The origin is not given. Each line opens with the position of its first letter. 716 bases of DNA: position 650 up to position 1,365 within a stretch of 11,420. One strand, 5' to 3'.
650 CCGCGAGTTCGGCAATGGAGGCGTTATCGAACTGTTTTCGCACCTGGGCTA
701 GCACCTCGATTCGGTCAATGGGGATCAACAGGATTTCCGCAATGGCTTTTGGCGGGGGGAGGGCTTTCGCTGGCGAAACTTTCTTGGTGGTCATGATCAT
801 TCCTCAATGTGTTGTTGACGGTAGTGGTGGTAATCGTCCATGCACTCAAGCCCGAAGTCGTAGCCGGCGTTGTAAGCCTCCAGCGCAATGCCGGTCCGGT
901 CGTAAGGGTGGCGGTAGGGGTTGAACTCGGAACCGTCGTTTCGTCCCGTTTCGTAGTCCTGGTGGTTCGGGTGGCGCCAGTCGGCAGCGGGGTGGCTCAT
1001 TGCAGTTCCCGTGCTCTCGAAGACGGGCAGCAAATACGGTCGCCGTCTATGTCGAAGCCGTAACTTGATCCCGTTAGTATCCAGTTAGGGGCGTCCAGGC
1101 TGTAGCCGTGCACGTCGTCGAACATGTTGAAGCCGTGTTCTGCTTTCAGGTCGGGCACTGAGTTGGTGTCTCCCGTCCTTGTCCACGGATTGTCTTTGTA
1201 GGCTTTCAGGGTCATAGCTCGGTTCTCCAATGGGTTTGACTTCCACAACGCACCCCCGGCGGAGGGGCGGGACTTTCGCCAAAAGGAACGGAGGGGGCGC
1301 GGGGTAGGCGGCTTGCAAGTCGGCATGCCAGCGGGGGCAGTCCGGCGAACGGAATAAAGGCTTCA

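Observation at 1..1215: Junction-spanning ParB/Srx-family gene (no ParA) heading a four-gene translationally coupled accessory operon in a filamentous phage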

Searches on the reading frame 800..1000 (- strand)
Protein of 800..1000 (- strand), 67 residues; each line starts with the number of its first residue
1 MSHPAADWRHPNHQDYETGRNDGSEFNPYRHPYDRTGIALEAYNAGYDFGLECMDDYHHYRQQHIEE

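Call 5: search_protein_families(library=pfam, max_evalue=0.1, proteins=[window:800-1000:-])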
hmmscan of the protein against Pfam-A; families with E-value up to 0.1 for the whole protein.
seq(67 aa): 0 families

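Call 6: search_protein_families(library=ncbifam, max_evalue=0.1, proteins=[window:800-1000:-])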
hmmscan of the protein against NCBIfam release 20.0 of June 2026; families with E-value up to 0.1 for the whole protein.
seq(67 aa): 0 families

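Call 7: search_protein_families(library=phrogs, max_evalue=0.01, proteins=[window:800-1000:-])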
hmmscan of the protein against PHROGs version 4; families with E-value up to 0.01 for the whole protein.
seq(67 aa): 0 families

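Call 42: search_protein_representatives(protein=window:800-1000:-)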
Query: 67 residues. Proteins with E-value up to 0.001 (for the whole library): 17; up to 1e-10: 3; up to 1e-30: 0. The best 17 are listed.
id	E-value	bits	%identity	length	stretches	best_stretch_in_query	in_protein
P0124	1.4e-12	63.9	53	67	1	2-58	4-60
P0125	1.3e-11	60.8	60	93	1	10-57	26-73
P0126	5.6e-11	58.8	43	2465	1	4-24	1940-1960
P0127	4.4e-10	55.9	47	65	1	9-61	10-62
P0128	5.4e-10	55.6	54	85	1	6-59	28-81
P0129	7.0e-10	55.3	52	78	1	5-58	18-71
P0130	1.8e-09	54.0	52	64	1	10-59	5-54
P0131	6.3e-09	52.2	42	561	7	41-59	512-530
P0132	1.0e-08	51.6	47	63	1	1-58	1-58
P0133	2.6e-08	50.3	50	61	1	9-58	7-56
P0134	1.3e-06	44.9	47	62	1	9-57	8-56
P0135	2.2e-06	44.2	51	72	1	10-58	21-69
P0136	5.0e-06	43.0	48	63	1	9-58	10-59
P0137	6.2e-06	42.7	49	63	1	10-58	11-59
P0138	7.7e-05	39.3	44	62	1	9-58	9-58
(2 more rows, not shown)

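Call 74: find_homologous_proteins(query=window:800-1000:-, max_evalue=0.001)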
Query seq(67 aa) (67 aa): 1 proteins with E <= 0.001 among 1 candidates.
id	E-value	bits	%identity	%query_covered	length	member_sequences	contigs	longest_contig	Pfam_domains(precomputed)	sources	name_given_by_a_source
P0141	3.1e-41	156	100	100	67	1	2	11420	-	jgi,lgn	-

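Call 75: find_encoding_contigs(protein=P0125, flank=8000, max_places=2)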
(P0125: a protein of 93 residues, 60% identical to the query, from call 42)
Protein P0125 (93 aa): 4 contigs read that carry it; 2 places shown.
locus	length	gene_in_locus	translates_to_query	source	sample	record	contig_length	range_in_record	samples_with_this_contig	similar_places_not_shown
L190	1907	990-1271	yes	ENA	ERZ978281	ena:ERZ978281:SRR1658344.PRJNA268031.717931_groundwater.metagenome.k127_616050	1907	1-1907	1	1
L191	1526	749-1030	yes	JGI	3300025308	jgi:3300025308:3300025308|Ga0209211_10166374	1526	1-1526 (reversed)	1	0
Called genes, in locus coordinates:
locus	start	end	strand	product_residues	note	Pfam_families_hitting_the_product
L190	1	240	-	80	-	?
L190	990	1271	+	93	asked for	-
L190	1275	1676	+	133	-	PF27050:Phage_P22_Y8K6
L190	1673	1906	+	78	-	?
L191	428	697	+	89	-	-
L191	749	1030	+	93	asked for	-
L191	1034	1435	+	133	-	PF27050:Phage_P22_Y8K6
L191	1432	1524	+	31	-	?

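Call 103: search_protein_families(library=padloc, max_evalue=0.01, proteins=[window:800-1000:-])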
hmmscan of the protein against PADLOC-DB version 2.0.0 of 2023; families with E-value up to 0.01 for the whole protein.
seq(67 aa): 0 families

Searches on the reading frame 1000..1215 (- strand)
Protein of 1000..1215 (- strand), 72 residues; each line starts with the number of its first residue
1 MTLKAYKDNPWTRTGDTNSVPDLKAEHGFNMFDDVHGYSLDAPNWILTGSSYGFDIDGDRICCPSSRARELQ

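Call 5: search_protein_families(library=pfam, max_evalue=0.1, proteins=[window:1000-1215:-])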
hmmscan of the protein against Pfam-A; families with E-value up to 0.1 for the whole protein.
seq(72 aa): 0 families

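Call 6: search_protein_families(library=ncbifam, max_evalue=0.1, proteins=[window:1000-1215:-])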
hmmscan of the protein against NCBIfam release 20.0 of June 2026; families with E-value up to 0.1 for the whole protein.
seq(72 aa): 0 families

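Call 7: search_protein_families(library=phrogs, max_evalue=0.01, proteins=[window:1000-1215:-])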
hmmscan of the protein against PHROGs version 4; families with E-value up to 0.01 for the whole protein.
seq(72 aa): 0 families

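Call 84: search_dna_similar(query=window:1000-1215:-, collection=phages, mode=protein, max_evalue=0.01, max_rows=10)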
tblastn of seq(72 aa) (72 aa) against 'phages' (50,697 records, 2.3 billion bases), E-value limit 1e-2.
No match.

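Call 103: search_protein_families(library=padloc, max_evalue=0.01, proteins=[window:1000-1215:-])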
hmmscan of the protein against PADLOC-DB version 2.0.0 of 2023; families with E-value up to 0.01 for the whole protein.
seq(72 aa): 0 families
